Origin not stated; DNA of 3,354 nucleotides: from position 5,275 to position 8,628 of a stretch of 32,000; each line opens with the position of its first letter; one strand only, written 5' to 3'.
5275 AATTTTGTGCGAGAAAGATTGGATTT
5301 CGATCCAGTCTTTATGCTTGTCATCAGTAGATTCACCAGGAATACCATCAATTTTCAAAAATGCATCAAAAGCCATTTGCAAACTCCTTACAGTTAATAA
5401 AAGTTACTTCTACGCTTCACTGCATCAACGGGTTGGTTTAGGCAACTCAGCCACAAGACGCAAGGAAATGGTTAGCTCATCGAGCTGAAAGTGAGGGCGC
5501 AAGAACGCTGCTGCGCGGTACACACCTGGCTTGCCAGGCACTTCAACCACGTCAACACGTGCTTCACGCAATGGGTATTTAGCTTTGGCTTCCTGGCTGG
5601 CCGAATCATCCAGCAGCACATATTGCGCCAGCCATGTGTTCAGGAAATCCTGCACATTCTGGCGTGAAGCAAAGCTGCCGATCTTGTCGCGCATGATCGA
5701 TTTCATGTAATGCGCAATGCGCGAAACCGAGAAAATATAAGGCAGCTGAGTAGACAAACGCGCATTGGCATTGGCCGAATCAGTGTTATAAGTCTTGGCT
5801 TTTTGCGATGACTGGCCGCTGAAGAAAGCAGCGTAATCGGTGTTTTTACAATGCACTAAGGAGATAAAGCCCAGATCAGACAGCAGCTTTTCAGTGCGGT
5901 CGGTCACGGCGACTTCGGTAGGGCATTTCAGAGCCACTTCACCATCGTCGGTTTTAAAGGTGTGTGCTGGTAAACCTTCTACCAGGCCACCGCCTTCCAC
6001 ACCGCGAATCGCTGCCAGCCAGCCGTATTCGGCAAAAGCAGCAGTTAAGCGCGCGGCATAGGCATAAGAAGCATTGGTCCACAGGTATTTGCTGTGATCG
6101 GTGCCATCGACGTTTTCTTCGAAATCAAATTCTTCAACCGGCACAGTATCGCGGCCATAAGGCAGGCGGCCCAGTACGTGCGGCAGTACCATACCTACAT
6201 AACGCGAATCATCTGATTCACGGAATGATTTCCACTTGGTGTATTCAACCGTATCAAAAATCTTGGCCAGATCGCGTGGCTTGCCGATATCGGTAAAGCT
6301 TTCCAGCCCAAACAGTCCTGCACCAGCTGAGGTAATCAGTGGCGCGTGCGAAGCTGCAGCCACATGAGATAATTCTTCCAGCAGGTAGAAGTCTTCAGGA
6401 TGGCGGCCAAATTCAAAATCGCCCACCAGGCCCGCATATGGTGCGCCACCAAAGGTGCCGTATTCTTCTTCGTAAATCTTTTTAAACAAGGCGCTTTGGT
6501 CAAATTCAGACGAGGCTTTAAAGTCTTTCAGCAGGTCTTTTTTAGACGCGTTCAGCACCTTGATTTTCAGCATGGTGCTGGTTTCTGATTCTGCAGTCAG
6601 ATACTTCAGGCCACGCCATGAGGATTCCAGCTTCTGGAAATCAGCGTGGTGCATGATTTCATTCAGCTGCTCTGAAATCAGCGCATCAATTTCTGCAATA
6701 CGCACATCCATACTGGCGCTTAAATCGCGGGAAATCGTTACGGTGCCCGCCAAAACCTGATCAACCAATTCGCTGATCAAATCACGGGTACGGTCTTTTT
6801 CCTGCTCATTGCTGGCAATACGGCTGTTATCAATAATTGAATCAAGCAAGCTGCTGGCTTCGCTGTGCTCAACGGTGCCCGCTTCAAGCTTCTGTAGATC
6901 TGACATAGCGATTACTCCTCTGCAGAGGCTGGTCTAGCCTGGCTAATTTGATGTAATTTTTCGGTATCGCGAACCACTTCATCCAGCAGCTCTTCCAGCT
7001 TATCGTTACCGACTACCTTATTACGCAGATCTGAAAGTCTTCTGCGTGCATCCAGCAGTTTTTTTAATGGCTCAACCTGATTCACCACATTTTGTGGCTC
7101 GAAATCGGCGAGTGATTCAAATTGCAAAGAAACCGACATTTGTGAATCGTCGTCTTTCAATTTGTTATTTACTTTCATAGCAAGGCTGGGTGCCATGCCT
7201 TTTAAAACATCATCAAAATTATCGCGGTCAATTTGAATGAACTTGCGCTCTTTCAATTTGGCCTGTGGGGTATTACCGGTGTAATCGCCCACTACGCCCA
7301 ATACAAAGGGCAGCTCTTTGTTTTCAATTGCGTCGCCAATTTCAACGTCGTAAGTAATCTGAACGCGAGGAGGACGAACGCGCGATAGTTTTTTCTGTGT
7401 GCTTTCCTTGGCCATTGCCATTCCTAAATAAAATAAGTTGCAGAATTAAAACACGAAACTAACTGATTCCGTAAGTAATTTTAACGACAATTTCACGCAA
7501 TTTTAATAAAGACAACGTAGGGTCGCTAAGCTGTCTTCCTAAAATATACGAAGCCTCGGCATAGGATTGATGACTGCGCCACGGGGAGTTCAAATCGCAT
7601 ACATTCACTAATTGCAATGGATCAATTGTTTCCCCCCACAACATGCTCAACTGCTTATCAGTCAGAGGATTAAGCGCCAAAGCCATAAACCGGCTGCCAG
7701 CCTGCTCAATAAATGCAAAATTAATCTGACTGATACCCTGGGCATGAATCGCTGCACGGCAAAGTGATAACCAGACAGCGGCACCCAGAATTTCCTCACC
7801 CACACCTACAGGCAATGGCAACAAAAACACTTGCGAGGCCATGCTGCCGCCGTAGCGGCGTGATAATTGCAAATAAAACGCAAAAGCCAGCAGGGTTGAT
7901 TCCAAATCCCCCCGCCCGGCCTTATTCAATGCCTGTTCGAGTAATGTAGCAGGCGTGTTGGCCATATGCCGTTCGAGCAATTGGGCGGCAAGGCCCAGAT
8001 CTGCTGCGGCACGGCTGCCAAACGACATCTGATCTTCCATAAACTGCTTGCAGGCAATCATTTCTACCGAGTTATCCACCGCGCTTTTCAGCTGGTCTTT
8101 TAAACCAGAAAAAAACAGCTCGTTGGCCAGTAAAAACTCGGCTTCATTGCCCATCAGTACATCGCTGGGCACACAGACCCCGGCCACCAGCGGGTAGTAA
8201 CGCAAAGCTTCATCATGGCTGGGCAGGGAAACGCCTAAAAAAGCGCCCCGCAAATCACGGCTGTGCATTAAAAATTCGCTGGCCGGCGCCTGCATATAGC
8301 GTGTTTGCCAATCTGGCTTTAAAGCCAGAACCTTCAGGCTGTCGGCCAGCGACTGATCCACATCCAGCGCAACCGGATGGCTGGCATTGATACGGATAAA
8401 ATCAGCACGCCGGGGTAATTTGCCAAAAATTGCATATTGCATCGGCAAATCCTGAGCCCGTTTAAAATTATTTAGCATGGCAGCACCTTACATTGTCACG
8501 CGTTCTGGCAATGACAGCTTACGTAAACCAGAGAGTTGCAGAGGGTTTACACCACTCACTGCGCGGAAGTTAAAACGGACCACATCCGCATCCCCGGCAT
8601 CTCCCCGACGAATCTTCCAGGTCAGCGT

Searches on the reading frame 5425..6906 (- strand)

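Call 14: search_protein_families(library=pfam, proteins=[window:5425-6906:-], max_evalue=0.001)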
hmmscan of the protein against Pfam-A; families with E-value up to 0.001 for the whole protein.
window:5425-6906:- (493 aa): 3 families
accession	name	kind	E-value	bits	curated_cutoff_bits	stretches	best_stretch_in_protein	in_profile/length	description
PF05943.17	VipB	-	4e-134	446.8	27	1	69-368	3-301/301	EvpB/VC_A0108, tail sheath N-terminal domain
PF18945.5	VipB_2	-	6e-47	158.9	27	1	378-488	2-112/112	EvpB/VC_A0108, tail sheath gpW/gp25-like domain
PF11866.13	DUF3386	-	7.5e-05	22.7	25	1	48-124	36-113/211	Protein of unknown function (DUF3386)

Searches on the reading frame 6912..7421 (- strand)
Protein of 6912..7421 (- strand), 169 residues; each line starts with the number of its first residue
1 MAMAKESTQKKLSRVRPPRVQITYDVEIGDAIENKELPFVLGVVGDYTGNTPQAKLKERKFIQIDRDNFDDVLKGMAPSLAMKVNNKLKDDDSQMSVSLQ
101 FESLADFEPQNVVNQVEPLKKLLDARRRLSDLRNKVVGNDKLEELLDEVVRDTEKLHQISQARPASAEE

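Call 14: search_protein_families(library=pfam, proteins=[window:6912-7421:-], max_evalue=0.001)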
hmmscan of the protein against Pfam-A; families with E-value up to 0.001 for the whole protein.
window:6912-7421:- (169 aa): 1 family
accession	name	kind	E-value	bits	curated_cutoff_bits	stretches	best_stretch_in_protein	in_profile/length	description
PF05591.17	T6SS_VipA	-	2e-59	200.3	24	1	13-161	2-152/155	Type VI secretion system, VipA, VC_A0107 or Hcp2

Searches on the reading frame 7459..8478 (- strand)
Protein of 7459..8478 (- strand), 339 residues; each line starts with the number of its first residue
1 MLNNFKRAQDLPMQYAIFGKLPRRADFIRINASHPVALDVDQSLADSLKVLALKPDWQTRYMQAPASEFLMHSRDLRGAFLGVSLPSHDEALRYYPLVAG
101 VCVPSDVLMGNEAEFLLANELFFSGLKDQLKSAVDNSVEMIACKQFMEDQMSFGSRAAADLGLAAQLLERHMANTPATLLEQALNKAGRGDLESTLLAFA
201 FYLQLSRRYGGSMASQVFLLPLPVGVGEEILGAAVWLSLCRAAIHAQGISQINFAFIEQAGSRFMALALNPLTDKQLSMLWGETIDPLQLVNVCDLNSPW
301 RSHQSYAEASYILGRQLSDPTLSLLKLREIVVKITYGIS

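Call 14: search_protein_families(library=pfam, proteins=[window:7459-8478:-], max_evalue=0.001)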
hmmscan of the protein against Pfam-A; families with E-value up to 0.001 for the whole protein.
window:7459-8478:- (339 aa): 1 family
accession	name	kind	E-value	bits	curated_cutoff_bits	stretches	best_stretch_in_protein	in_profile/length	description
PF09867.14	TagF_N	-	2.2e-21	76.7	27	1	17-147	2-132/135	TagF N-terminal domain, Type VI secretion system-associated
